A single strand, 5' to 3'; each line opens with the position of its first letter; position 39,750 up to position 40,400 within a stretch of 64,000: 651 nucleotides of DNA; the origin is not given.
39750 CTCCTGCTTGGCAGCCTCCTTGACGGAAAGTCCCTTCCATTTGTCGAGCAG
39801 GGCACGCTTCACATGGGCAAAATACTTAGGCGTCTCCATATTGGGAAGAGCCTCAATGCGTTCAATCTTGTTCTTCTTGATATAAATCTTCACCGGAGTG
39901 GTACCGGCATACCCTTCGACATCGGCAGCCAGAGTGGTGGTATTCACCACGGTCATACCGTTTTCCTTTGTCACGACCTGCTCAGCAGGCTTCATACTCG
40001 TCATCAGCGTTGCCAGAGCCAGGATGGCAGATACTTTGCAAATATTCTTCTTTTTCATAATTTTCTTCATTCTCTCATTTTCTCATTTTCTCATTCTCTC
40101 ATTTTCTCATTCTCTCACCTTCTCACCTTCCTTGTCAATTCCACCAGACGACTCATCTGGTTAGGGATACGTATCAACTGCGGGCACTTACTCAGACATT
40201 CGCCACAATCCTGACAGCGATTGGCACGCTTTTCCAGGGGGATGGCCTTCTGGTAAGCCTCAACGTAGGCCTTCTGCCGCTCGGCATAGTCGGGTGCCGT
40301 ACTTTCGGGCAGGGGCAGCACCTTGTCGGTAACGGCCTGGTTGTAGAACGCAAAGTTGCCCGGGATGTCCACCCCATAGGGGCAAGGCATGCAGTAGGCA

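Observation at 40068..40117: Second, independent instance of the (AUGAGARA)n stop-to-start relay: AKR/Fe-S gene to FMN-binding gene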

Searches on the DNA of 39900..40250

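Call 81: search_rna_families(source=window, start=39900, end=40250, threshold=evalue, max_evalue=1)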
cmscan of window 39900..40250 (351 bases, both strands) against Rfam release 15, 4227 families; matches with E-value up to 1: 1.
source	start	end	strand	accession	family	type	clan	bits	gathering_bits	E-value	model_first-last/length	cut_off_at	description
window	39980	40006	-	RF01152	sR1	Gene; snRNA; snoRNA; CD-box;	-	13.3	45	0.38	29-57/57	no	Small nucleolar RNA sR1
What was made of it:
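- On Described RNA family (Rfam 15): Only a chance snoRNA hit, E = 0.38, near the site (call 81).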
